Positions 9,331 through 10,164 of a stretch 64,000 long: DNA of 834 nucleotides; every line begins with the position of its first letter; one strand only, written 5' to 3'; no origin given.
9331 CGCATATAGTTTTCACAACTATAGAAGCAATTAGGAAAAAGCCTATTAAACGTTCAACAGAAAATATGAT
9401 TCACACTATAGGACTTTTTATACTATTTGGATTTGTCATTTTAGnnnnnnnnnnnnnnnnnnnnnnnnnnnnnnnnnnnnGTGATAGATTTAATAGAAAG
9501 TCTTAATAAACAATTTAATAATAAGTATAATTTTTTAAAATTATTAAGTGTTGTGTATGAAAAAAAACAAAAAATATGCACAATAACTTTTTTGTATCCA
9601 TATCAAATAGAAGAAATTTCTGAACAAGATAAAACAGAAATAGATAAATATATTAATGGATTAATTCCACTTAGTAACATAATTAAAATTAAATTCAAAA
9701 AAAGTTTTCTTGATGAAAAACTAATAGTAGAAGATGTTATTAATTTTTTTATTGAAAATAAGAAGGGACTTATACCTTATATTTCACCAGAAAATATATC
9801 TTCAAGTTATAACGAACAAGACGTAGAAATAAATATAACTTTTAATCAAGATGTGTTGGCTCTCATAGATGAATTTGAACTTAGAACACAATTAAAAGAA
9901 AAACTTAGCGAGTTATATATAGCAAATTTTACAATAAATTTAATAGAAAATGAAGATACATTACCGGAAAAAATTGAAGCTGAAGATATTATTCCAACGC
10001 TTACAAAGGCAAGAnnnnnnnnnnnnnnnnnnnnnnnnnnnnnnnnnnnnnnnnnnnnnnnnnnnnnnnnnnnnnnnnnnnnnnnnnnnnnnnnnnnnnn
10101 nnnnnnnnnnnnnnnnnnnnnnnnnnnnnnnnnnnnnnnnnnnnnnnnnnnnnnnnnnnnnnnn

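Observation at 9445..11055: Stand-alone PolC-like N-terminus + OB + proofreading exonuclease in the polC position, with no polymerase and no ATG start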

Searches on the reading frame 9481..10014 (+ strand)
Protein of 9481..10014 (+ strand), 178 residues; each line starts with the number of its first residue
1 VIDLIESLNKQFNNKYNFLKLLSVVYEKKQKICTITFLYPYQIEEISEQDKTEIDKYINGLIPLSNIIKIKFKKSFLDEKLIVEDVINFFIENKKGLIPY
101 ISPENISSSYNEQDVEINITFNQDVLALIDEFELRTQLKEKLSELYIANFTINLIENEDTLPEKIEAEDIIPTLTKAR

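Call 87: predict_structure(alignment_id=A3)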
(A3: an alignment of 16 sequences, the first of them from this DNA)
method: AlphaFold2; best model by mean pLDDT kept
length: 178 residues; sequences in the alignment: 16
mean_pLDDT: 86.7   pTM: 0.74
mean pLDDT of the five models: 86.7, 85.4, 84.8, 84.4, 84.3
residues with pLDDT >= 90: 82; 70-90: 83; 50-70: 11; < 50: 2
segments of 3 or more residues with pLDDT < 50: none
pLDDT, mean of each block of 10 residues (from residue 1): 80 91 88 90 90 90 78 91 94 87 90 93 88 93 92 89 73 58
secondary structure, 60 per line:
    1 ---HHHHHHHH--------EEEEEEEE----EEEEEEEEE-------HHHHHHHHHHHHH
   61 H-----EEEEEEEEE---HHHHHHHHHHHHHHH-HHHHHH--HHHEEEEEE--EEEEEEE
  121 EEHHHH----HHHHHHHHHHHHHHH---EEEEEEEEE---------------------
elements in order: H4-11 E20-27 E32-40 H48-61 E67-75 H79-93 H95-100 E106-111 E114-122 H123-126 H131-145 E149-157

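Call 89: fold_search(model_id=the predicted structure, library=pdb)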
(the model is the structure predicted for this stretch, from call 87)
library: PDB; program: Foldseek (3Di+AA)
matches with E <= 10: 1151; with E <= 0.001: 17
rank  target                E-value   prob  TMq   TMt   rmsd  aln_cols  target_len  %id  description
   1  4g1i_A                8.5e-05  1.00  0.42  0.41   6.2       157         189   11  Structure of the PrgH periplasmic domain (released 2013-05-08)
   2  3j1x_A                9.1e-05  1.00  0.41  0.39   6.2       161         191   10  A refined model of the prototypical Salmonella typhimurium T3SS basal body reveals the molecular basis for its assembl (released 2013-05-22)
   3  8rjx_MODEL_1_A        9.7e-05  1.00  0.25  0.26  16.2       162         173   10  Solution structure of osmoregulator OsmY from E. coli. (released 2024-07-03)
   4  3gr1_F                1.7e-04  1.00  0.42  0.40   5.8       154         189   11  Periplasmic domain of the T3SS inner membrane protein PrgH from S.typhimurium (fragment 170-392) (released 2009-05-19)
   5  9f9u                  2.5e-04  1.00  0.30  0.32  13.6       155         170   10  Crystal structure of Saccharolobus solfataricus NusA2 (released 2024-10-02)
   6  5tcp_1                2.7e-04  1.00  0.43  0.41   5.8       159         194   12  Near-atomic resolution cryo-EM structure of the periplasmic domains of PrgH and PrgK (released 2016-12-21)
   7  3gr1_H                3.7e-04  1.00  0.43  0.41   5.7       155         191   11  Periplasmic domain of the T3SS inner membrane protein PrgH from S.typhimurium (fragment 170-392) (released 2009-05-19)
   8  3gr1_A                3.7e-04  1.00  0.43  0.40   5.8       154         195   11  Periplasmic domain of the T3SS inner membrane protein PrgH from S.typhimurium (fragment 170-392) (released 2009-05-19)
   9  7ah9_7A               3.7e-04  1.00  0.43  0.37   8.4       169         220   12  Substrate-engaged type 3 secretion system needle complex from Salmonella enterica typhimurium - SpaR state 1 (released 2021-03-17)
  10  6pem_R                4.2e-04  1.00  0.42  0.36   6.8       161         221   12  Focussed refinement of InvGN0N1:SpaPQR:PrgHK from Salmonella SPI-1 injectisome NC-base (released 2019-10-23)
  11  3gr1_C                4.7e-04  1.00  0.44  0.42   5.3       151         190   11  Periplasmic domain of the T3SS inner membrane protein PrgH from S.typhimurium (fragment 170-392) (released 2009-05-19)
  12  6v4v                  5.4e-04  0.97  0.25  0.29  15.0       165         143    7  The crystal structure of BonA from Acinetobacter baumannii (released 2021-06-02)
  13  4qo6                  6.1e-04  0.99  0.30  0.27   8.4       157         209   11  Structural studies of CdsD, a structural protein of the Type III secretion system (TTSS) of Chlamydia trachomatis (released 2015-06-24)
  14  3gr0_B                7.0e-04  1.00  0.42  0.40   6.0       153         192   11  Periplasmic domain of the T3SS inner membrane protein PrgH from S.typhimurium (fragment 170-362) (released 2009-05-19)
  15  3gr1_B                7.0e-04  1.00  0.42  0.40   5.8       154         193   11  Periplasmic domain of the T3SS inner membrane protein PrgH from S.typhimurium (fragment 170-392) (released 2009-05-19)
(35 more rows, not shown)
